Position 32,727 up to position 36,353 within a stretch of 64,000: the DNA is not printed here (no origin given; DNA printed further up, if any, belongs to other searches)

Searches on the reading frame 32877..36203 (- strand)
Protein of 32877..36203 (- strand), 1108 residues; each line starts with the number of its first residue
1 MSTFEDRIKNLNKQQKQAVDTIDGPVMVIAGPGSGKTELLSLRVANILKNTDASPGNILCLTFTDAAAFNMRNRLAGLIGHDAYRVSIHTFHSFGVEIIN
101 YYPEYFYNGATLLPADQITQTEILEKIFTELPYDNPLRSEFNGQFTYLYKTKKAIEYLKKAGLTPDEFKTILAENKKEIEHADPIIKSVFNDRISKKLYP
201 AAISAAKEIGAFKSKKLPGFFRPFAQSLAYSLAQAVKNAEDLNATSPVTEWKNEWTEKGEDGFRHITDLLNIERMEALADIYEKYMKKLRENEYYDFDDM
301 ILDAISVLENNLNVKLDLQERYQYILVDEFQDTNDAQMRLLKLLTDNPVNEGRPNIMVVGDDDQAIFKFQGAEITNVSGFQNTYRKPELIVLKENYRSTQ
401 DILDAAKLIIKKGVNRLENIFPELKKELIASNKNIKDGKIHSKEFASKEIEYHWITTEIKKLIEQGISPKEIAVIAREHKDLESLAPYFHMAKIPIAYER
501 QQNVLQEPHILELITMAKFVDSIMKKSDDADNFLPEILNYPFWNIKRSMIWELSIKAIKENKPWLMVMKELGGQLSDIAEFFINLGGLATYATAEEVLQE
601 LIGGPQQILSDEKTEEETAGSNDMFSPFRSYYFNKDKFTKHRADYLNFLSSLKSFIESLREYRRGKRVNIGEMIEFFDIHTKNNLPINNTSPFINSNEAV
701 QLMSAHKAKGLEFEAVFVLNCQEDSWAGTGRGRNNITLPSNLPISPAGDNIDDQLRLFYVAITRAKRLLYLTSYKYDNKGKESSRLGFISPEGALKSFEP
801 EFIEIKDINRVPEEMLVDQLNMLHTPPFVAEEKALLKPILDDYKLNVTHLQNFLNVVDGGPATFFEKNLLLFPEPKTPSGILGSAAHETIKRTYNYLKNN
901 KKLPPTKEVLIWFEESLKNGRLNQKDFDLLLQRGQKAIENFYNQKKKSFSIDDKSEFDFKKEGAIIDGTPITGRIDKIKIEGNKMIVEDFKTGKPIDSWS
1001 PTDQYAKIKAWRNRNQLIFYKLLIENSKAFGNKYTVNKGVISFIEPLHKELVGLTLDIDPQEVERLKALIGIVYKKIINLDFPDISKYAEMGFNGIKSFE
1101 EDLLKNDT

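Call 5: search_protein_families(library=pfam, proteins=[window:32877-36203:-], max_evalue=0.01)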
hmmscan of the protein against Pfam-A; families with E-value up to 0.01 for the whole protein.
window:32877-36203:- (1108 aa): 8 families
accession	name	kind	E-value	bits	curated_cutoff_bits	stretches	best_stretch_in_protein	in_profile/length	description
PF00580.27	UvrD-helicase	-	7.1e-63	213.3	23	1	11-384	1-270/271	UvrD/REP helicase N-terminal domain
PF13361.12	UvrD_C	-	4.2e-37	128.8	25.6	1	390-775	1-349/350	UvrD-like helicase C-terminal domain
PF13245.12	AAA_19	-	2.1e-18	67.2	25.1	1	15-369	1-133/134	AAA domain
PF13538.12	UvrD_C_2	-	5.5e-10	39.4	27.4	1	744-771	24-51/52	UvrD-like helicase C-terminal domain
PF12705.13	PDDEXK_1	-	2.6e-08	34.6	22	1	869-1032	22-178/247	PD-(D/E)XK nuclease superfamily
PF13604.12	AAA_30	-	0.00011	22.5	27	0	11-75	2-66/191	AAA domain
PF00270.35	DEAD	-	0.0039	17.4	26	0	13-86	2-76/167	DEAD/DEAH box helicase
PF11181.13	YflT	-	0.0072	17.2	26.2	0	457-502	14-59/99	Heat induced stress protein YflT domain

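Call 6: search_protein_families(library=padloc, proteins=[window:32877-36203:-], max_evalue=0.01)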
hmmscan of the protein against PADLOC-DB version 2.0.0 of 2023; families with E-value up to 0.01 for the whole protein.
window:32877-36203:- (1108 aa): 52 families (the best 25 are shown)
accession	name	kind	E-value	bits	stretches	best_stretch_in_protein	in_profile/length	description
PDLC00114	GajB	-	1.7e-83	279.3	3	269-510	163-392/635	UrvD helicase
PDLC03802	RTasHel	-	4.4e-73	245.2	3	277-490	148-333/675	DRT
PDLC00117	GajB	-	6e-67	224.5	3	267-515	164-396/604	UrvD helicase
PDLC00132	GajB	-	1.9e-66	223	3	275-505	168-387/625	UrvD helicase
PDLC00103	GajB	-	2e-56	190.2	3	274-517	164-397/612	UrvD helicase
PDLC00127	GajB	-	7e-51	171.4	3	267-487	147-355/594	UrvD helicase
PDLC00130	GajB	-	2.1e-44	149.8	3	282-412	166-292/589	UrvD helicase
PDLC00119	GajB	-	2.7e-44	150.1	3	247-406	144-296/565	UrvD helicase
PDLC00134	GajB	-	2.3e-41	140.3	2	276-522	168-406/431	UrvD helicase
PDLC00107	GajB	-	1.1e-40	137.9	3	263-497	156-374/587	UrvD helicase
PDLC00123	GajB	-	2.5e-38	130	3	284-489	139-325/540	UrvD helicase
PDLC00110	GajB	-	3.7e-36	122.9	3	281-462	226-405/725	UrvD helicase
PDLC00121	GajB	-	8.2e-35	118.4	2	283-515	164-377/565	UrvD helicase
PDLC00104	GajB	-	1.3e-34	118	3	286-531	130-354/574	UrvD helicase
PDLC00138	GajB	-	5.2e-34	115.9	3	295-484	194-368/581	UrvD helicase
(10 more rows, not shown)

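Call 7: search_protein_families(library=ncbifam, proteins=[window:32877-36203:-], max_evalue=0.001)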
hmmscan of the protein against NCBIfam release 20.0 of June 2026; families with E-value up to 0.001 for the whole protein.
window:32877-36203:- (1108 aa): 13 families
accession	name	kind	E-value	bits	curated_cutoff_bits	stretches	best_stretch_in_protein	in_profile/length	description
TIGR01073.1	pcrA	equivalog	4.2e-81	273.3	911.2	2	249-774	142-610/725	DNA helicase PcrA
TIGR01074.1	rep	equivalog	8.5e-73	245.7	951.45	2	246-776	136-614/668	DNA helicase Rep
NF008743.0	PRK11773.1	equivalog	2e-64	218.2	965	2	260-772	151-613/720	DNA helicase II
TIGR01075.1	uvrD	equivalog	3e-62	211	1144.45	3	233-481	122-354/715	DNA helicase II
NF008172.0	PRK10919.1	equivalog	2.1e-53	181.6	1168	3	245-565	136-433/673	DNA helicase Rep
NF008276.0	PRK11054.1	equivalog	3e-44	151.6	543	2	268-422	383-528/684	DNA helicase IV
TIGR02784.1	addA_alphas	equivalog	1.5e-36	126.3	860.75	2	280-413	346-496/1138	double-strand break repair helicase AddA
TIGR02785.1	addA_Gpos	equivalog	1.1e-34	119.5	707.65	3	276-441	339-512/1234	helicase-exonuclease AddAB subunit AddA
TIGR00609.1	recB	equivalog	1.2e-34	119.7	696.05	2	250-514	302-590/1175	exodeoxyribonuclease V subunit beta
NF010485.0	PRK13909.1-2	equivalog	1.8e-31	109.2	650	2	273-534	279-536/909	RecB-like helicase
NF010487.0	PRK13909.1-4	equivalog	7.4e-27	94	759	1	289-519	292-525/924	RecB-like helicase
NF008128.0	PRK10876.1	equivalog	4e-12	44.6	1697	1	275-409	329-460/1181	exodeoxyribonuclease V subunit beta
NF041254.1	motor_HelR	exception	3.2e-06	25.7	750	1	282-412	485-601/706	RNA polymerase recycling motor ATPase HelR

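Call 8: search_solved_structures(query=window:32877-36203:-, max_evalue=0.001)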
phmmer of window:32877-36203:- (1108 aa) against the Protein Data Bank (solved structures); distinct sequences matched with E-value up to 0.001: 21.
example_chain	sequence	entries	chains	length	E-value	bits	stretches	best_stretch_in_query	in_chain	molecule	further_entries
1pjr_A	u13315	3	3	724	1.3e-52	182.3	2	277-774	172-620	PCRA | ATP-DEPENDENT HELICASE PCRA | HELICASE PCRA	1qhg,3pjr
9dci_A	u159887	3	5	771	3.3e-49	171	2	273-419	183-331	ATP-dependent DNA helicase UvrD1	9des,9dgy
4c2u_A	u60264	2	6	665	5.8e-49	170.2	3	274-425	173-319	DNA HELICASE II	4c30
4c2t_A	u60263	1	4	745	9.6e-49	169.5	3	274-425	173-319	DNA HELICASE II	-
2pjr_A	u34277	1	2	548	8.1e-48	166.4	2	277-418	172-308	PROTEIN (HELICASE PCRA)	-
1uaa_A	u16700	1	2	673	7.1e-40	140.1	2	247-565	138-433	PROTEIN (ATP-DEPENDENT DNA HELICASE REP.)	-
3lfu_A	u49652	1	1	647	1e-38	136.3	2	278-417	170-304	DNA helicase II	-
2is1_A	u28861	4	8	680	1.1e-38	136.2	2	278-417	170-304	DNA helicase II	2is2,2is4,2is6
1qhh_B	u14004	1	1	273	1.6e-26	96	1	277-418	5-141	PROTEIN (PCRA (SUBUNIT))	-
6ppu_B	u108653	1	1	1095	2.2e-20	75.6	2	274-544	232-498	UvrD/REP helicase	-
6ppr_B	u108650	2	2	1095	3.6e-20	74.9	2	274-544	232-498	UvrD/REP helicase | DNA 3'-5' helicase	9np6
7sjr_B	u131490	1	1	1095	5.6e-20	74.3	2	274-544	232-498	DNA helicase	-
1qhh_A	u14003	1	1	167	7.1e-20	73.9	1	5-119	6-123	PROTEIN (PCRA (SUBUNIT))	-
6ppj_B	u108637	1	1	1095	3.6e-18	68.3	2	16-80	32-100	UvrD/REP helicase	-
3u44_A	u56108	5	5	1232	4e-15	58.2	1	290-412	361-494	ATP-dependent helicase/nuclease subunit A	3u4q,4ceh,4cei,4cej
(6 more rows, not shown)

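Call 9: find_encoding_contigs(protein=window:32877-36203:-, flank=10000, max_places=6)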
Protein window:32877-36203:- (1108 aa): 9 contigs read that carry it; 5 places shown.
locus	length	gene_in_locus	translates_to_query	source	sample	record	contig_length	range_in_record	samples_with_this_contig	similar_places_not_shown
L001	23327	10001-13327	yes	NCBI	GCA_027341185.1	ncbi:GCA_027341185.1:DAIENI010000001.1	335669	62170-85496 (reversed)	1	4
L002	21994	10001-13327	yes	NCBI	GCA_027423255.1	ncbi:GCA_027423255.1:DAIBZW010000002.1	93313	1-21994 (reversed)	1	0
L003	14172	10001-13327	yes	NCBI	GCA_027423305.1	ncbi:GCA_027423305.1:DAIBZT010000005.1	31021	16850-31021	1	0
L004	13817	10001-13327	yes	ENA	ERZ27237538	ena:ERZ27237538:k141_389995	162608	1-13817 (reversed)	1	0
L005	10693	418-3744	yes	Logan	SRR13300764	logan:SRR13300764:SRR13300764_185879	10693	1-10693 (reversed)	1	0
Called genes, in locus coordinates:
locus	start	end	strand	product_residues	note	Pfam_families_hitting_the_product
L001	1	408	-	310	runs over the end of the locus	PF00413:Peptidase_M10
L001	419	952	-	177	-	PF01931:NTPase_I-T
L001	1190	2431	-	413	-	PF12704:MacB_PCD, PF02687:FtsX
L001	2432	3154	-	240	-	PF02463:SMC_N (faint), PF00005:ABC_tran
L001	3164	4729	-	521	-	PF25919:BSH_CusB (faint), PF00364:Biotin_lipoyl (faint), PF25917:BSH_RND (weak), PF25881:HH_YBHG (faint)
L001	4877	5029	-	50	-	-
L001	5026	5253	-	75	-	-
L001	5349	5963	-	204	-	-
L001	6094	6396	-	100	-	PF01741:MscL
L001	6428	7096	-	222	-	-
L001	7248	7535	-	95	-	-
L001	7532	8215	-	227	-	-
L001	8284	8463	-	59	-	-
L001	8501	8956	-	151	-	PF15891:Nuc_deoxyri_tr2 (weak)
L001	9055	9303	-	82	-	-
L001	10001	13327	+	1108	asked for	PF00580:UvrD-helicase, PF13245:AAA_19, PF13538:UvrD_C_2 (faint), PF13361:UvrD_C, PF12705:PDDEXK_1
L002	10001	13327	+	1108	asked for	PF00580:UvrD-helicase, PF13245:AAA_19, PF13538:UvrD_C_2 (faint), PF13361:UvrD_C, PF12705:PDDEXK_1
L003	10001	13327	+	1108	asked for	PF00580:UvrD-helicase, PF13245:AAA_19, PF13538:UvrD_C_2 (faint), PF13361:UvrD_C, PF12705:PDDEXK_1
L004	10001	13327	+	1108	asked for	PF00580:UvrD-helicase, PF13245:AAA_19, PF13538:UvrD_C_2 (faint), PF13361:UvrD_C, PF12705:PDDEXK_1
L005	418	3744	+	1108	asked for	PF00580:UvrD-helicase, PF13245:AAA_19, PF13538:UvrD_C_2 (faint), PF13361:UvrD_C, PF12705:PDDEXK_1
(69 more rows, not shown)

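Call 10: find_homologous_proteins(query=window:32877-36203:-, max_evalue=1e-10)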
Query window:32877-36203:- (1108 aa): 7717 proteins with E <= 1e-10 among 8000 candidates; the best 120 are listed.
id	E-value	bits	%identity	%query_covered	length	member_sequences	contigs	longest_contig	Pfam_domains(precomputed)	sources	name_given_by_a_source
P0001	0.0e+0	2500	100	100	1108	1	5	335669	PF13538.13,PF12705.14,PF13361.13,PF13245.13,PF00580.28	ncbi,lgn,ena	-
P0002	0.0e+0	1707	67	100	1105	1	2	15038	PF13538.13,PF12705.14,PF13604.13,PF13361.13,PF13245.13,PF00580.28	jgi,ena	-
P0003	0.0e+0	1691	66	100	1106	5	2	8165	PF13538.13,PF12705.14,PF13604.13,PF13361.13,PF13245.13,PF00580.28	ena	-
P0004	0.0e+0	1656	66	100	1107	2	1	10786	PF13538.13,PF12705.14,PF13604.13,PF13361.13,PF13245.13,PF00580.28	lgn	-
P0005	0.0e+0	1654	65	100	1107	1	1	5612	PF13538.13,PF12705.14,PF13604.13,PF13361.13,PF13245.13,PF00580.28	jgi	-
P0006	0.0e+0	1640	65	100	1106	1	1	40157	PF13538.13,PF12705.14,PF13361.13,PF13245.13,PF00580.28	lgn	-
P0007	0.0e+0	1632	65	100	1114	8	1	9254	PF13538.13,PF12705.14,PF13361.13,PF13245.13,PF00580.28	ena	-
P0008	0.0e+0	1627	64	100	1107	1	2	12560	PF13538.13,PF12705.14,PF13361.13,PF13245.13,PF00580.28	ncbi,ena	-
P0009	0.0e+0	1619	63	100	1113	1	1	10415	PF13538.13,PF12705.14,PF13604.13,PF13361.13,PF13245.13,PF00580.28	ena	-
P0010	0.0e+0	1617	64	100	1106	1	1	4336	PF13538.13,PF12705.14,PF13361.13,PF13245.13,PF00580.28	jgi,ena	-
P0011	0.0e+0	1613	65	100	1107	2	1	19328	PF13538.13,PF12705.14,PF13361.13,PF13245.13,PF00580.28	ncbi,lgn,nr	ncbi:MAG: ATP-dependent DNA helicase [Candidatus Woesebacteria bacterium]|nr:ATP-dependent DNA helic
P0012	0.0e+0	1611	63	100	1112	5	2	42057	PF13538.13,PF12705.14,PF13604.13,PF13361.13,PF13245.13,PF00580.28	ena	-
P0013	0.0e+0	1610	63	100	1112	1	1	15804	PF13538.13,PF12705.14,PF13604.13,PF13361.13,PF13245.13,PF00580.28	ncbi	-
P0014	0.0e+0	1605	63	100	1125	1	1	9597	PF13538.13,PF12705.14,PF13361.13,PF13245.13,PF00580.28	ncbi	-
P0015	0.0e+0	1604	63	99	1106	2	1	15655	PF13538.13,PF12705.14,PF13604.13,PF13361.13,PF13245.13,PF00580.28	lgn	-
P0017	0.0e+0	1593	62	100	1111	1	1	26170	PF13538.13,PF12705.14,PF13604.13,PF13361.13,PF13245.13,PF00580.28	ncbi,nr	ncbi:MAG: ATP-dependent helicase [Candidatus Colwellbacteria bacterium]|nr:ATP-dependent helicase [C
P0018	0.0e+0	1580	62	100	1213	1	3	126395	PF13538.13,PF12705.14,PF13604.13,PF13361.13,PF13245.13,PF00580.28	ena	-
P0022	0.0e+0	1568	63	100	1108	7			PF13538.13,PF12705.14,PF13361.13,PF13245.13,PF00580.28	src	-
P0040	0.0e+0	1387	57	100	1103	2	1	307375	PF13538.13,PF12705.14,PF13361.13,PF13245.13,PF00580.28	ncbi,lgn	-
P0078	0.0e+0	1164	50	100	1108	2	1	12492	PF13538.13,PF12705.14,PF13604.13,PF13361.13,PF13245.13,PF00580.28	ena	-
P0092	0.0e+0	1153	49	99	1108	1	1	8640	PF13538.13,PF12705.14,PF13604.13,PF13361.13,PF13245.13,PF00580.28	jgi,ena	-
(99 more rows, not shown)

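Call 12: find_encoding_contigs(protein=P0018, flank=10000, max_places=1)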
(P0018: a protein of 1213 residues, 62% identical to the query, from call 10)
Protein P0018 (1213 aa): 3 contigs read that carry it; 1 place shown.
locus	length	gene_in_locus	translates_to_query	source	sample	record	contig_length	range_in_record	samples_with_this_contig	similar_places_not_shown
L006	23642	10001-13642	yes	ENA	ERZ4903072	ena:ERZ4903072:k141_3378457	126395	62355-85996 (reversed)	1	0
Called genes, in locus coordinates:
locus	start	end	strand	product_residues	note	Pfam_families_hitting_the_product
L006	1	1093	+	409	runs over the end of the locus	PF00266:Aminotran_5, PF01041:DegT_DnrJ_EryC1, PF01212:Beta_elim_lyase (weak)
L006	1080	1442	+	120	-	PF01592:NifU_N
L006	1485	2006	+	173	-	PF04542:Sigma70_r2, PF08281:Sigma70_r4_2, PF04545:Sigma70_r4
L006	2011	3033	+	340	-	PF18915:DUF5667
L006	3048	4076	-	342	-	PF27233:MJ0711_N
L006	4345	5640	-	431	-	PF00270:DEAD, PF04851:ResIII, PF00271:Helicase_C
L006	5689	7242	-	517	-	-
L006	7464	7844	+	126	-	-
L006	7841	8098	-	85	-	PF04014:MazE_antitoxin (weak)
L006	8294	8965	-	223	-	PF09335:VTT_dom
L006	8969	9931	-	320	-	PF01018:GTP1_OBG, PF01926:MMR_HSR1, PF02421:FeoB_N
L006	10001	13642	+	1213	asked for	PF00580:UvrD-helicase, PF13604:AAA_30 (faint), PF13245:AAA_19, PF13361:UvrD_C, PF13538:UvrD_C_2 (faint), PF12705:PDDEXK_1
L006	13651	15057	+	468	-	PF01336:tRNA_anti-codon, PF00152:tRNA-synt_2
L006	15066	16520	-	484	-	PF03193:RsgA_GTPase (faint), PF00005:ABC_tran, PF02463:SMC_N (faint), PF13175:AAA_15 (faint), PF13191:AAA_16 (faint), PF13476:AAA_23 (faint), PF13304:AAA_21 (weak), PF00005:ABC_tran, +4 more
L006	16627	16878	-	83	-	PF01541:GIY-YIG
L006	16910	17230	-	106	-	-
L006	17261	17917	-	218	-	PF01966:HD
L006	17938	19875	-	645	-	PF08206:OB_RNB (weak), PF17849:OB_Dis3, PF17876:CSD2, PF00773:RNB, PF00575:S1 (weak)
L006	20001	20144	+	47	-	-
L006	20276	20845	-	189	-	PF01863:YgjP-like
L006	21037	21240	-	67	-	-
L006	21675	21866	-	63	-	-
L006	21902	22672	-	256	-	PF06044:DpnI, PF17726:DpnI_C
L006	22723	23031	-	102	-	-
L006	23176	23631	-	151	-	PF00293:NUDIX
